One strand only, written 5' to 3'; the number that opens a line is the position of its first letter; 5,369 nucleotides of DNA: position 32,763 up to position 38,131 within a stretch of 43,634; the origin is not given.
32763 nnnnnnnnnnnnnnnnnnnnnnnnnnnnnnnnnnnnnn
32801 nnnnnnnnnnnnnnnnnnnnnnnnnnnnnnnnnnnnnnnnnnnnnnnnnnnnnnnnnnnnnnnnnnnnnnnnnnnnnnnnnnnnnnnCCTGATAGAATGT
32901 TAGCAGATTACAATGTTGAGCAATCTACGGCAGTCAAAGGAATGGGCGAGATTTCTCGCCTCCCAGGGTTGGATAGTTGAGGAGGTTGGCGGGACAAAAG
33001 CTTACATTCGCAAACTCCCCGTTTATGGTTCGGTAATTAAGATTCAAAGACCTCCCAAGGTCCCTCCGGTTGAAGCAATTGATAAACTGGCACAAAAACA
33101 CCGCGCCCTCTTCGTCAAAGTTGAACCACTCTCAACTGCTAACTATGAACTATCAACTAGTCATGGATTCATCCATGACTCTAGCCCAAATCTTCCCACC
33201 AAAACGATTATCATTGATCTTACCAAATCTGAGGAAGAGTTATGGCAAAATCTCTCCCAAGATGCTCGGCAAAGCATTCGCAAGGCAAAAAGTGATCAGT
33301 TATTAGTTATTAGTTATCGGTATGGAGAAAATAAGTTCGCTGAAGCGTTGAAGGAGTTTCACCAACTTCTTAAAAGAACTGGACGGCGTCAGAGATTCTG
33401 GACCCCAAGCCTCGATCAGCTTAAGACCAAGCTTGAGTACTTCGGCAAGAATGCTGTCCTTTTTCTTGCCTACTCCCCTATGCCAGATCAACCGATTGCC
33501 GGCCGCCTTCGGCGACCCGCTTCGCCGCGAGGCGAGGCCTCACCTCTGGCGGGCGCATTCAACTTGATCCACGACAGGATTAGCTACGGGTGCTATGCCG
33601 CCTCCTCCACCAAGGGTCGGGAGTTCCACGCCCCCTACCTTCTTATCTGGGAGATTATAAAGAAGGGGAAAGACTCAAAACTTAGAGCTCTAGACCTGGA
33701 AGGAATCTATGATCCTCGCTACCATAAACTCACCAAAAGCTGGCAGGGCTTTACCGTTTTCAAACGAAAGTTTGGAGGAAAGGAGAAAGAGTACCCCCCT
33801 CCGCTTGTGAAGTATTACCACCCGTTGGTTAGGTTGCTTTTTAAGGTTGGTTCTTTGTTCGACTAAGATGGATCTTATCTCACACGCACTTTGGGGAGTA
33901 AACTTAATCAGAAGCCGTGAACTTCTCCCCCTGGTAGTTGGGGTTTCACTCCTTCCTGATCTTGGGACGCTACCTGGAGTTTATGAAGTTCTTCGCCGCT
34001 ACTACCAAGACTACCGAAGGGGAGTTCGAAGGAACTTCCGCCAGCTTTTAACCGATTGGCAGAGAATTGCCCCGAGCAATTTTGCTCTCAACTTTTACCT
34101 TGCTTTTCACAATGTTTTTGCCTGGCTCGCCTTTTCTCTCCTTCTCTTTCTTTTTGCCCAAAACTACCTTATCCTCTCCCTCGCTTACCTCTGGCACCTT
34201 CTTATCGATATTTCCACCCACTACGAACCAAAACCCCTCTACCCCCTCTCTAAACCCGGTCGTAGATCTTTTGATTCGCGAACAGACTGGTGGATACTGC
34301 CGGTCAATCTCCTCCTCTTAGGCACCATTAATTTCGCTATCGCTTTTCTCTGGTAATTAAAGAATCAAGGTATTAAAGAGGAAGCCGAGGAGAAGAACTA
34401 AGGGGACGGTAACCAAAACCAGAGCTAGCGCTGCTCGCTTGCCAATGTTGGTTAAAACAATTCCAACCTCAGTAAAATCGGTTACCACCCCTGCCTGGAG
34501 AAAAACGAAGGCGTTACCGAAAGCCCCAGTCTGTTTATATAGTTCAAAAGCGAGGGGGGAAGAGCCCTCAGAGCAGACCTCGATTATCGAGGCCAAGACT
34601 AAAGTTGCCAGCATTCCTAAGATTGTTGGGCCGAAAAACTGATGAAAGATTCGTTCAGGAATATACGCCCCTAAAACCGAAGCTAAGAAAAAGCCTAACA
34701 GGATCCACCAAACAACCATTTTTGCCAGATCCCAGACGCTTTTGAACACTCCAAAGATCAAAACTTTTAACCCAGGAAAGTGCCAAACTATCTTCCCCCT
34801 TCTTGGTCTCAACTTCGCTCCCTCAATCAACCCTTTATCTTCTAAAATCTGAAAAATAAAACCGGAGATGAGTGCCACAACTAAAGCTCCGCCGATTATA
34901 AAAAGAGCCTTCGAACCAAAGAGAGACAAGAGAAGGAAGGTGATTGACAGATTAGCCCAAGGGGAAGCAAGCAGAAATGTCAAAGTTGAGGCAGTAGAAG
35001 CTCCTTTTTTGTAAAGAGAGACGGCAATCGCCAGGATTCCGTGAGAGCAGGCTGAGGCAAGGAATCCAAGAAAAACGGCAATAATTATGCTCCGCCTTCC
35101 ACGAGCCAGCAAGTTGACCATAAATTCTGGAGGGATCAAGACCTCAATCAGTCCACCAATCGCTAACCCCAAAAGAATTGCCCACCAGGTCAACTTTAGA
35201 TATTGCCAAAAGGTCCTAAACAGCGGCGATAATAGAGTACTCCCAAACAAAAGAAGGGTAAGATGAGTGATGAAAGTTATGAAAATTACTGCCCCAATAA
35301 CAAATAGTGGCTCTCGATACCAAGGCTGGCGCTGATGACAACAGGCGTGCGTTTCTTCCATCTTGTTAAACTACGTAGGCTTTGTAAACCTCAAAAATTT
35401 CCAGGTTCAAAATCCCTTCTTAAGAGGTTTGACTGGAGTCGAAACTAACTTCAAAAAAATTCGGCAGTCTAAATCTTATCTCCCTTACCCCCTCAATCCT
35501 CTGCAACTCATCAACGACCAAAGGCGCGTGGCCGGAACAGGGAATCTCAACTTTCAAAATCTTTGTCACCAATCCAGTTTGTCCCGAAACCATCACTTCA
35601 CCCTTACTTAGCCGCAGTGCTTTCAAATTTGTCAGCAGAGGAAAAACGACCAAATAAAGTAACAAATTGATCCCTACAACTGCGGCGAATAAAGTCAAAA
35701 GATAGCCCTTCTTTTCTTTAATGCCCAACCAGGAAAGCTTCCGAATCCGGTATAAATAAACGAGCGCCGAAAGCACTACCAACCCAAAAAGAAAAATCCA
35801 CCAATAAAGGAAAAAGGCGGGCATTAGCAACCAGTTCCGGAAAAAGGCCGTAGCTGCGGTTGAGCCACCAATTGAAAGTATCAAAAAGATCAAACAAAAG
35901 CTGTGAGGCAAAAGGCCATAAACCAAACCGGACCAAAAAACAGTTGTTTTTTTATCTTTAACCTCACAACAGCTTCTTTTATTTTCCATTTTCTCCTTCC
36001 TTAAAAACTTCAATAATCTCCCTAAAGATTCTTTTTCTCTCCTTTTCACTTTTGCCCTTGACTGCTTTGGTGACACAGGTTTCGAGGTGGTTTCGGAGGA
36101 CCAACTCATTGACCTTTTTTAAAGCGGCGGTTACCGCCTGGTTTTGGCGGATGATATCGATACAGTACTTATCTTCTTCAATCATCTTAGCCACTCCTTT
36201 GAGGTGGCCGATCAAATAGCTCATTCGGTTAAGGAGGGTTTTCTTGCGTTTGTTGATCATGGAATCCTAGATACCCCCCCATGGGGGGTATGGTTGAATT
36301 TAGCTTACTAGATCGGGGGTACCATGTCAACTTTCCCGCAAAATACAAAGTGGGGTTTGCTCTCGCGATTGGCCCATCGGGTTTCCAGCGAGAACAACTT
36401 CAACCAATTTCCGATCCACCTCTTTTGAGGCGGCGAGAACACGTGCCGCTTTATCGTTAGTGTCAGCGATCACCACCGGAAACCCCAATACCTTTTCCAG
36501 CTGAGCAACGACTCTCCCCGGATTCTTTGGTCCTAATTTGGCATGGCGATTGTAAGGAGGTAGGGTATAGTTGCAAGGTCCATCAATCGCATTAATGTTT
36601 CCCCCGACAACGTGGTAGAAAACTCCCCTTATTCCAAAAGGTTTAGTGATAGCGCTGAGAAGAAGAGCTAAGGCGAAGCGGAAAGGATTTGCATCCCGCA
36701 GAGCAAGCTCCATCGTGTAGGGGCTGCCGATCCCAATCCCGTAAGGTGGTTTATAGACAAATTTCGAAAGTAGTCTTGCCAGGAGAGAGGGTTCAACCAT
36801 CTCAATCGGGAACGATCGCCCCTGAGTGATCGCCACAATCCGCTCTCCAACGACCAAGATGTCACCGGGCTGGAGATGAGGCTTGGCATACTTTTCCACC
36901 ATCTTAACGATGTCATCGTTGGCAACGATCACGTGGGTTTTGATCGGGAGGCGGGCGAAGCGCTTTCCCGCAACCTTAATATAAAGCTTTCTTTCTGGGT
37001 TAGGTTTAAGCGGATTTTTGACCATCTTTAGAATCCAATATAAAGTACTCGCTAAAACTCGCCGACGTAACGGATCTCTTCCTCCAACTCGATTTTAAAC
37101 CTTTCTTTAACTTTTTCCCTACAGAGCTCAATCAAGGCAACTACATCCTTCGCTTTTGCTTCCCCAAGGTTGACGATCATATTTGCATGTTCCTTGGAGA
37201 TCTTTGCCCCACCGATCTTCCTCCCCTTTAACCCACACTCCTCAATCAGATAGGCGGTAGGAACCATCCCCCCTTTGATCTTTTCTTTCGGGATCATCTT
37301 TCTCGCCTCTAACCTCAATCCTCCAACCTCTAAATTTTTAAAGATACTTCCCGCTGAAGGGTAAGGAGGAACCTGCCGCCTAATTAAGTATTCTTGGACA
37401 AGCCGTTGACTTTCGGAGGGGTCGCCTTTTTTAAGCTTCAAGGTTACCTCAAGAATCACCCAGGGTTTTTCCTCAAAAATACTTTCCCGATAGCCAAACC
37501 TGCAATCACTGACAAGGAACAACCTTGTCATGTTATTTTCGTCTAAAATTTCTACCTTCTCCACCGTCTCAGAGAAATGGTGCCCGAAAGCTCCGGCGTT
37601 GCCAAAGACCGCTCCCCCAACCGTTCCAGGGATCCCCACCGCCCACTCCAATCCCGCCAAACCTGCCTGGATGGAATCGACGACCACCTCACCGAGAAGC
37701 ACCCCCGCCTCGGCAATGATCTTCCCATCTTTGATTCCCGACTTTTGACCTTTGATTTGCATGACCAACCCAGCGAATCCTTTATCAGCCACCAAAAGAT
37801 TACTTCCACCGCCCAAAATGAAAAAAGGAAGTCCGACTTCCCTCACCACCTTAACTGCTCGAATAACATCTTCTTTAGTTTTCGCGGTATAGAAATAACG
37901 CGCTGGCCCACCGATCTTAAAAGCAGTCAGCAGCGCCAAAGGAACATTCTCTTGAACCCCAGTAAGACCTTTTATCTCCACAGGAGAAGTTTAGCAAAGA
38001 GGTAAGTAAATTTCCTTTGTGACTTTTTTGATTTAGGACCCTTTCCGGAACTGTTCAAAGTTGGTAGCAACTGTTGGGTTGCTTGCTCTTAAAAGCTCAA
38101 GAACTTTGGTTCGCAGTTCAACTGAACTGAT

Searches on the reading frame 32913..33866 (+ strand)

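Call 90: search_protein_families(library=pfam, proteins=[window:32913-33866:+], max_evalue=0.01)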
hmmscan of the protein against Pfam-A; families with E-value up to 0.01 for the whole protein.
window:32913-33866:+ (317 aa): 2 families
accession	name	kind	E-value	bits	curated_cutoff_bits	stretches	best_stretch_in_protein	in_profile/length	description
PF02388.22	FemAB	-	8.6e-24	84.5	24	2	207-305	303-396/406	FemAB family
PF13480.13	Acetyltransf_6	-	0.00059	20.4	22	0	209-265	81-136/143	Acetyltransferase (GNAT) domain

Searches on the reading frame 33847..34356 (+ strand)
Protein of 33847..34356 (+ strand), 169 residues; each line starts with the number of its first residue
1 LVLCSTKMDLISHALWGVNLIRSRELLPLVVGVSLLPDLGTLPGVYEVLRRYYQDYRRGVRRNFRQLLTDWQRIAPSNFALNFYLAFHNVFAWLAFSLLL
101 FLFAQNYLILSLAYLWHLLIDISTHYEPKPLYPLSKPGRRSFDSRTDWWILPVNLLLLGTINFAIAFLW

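Call 90: search_protein_families(library=pfam, proteins=[window:33847-34356:+], max_evalue=0.01)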
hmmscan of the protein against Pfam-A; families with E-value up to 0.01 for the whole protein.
window:33847-34356:+ (169 aa): 1 family
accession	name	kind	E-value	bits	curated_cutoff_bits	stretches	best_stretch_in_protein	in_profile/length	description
PF04307.19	YdjM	-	0.00033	20.7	29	1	92-151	70-138/176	YdjM inner membrane protein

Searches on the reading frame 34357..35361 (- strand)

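Call 90: search_protein_families(library=pfam, proteins=[window:34357-35361:-], max_evalue=0.01)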
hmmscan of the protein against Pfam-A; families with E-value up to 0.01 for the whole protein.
window:34357-35361:- (334 aa): 2 families
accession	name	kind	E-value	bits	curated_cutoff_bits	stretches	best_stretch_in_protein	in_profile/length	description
PF03773.19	ArsP_1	-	1.1e-35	123.7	32.3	1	51-330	9-293/294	Predicted permease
PF11449.14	ArsP_2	-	0.00067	19.4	32.5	1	90-230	51-180/359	Putative, 10TM heavy-metal exporter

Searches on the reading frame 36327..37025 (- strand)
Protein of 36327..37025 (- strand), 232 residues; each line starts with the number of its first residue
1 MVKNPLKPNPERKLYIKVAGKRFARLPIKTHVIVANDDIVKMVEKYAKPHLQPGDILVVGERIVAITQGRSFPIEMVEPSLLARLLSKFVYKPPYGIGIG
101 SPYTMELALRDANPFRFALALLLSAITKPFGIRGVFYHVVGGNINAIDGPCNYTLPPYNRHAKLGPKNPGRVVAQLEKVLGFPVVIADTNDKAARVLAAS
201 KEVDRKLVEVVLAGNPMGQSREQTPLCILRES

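Call 90: search_protein_families(library=pfam, proteins=[window:36327-37025:-], max_evalue=0.01)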
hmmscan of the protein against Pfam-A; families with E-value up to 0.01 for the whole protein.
window:36327-37025:- (232 aa): 1 family
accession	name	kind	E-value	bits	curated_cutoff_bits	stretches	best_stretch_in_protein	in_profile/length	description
PF01996.21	F420_ligase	-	5.2e-11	42.9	25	1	28-196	2-156/218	F420-0:Gamma-glutamyl ligase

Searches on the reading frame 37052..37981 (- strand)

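Call 90: search_protein_families(library=pfam, proteins=[window:37052-37981:-], max_evalue=0.01)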
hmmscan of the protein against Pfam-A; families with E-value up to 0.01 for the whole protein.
window:37052-37981:- (309 aa): 2 families
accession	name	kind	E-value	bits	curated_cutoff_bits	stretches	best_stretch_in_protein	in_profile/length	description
PF02873.21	MurB_C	-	3.3e-27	95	27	1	195-306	6-99/99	UDP-N-acetylenolpyruvoylglucosamine reductase, C-terminal domain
PF01565.28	FAD_binding_4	-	3.5e-18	66.1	26.4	1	29-149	3-132/139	FAD binding domain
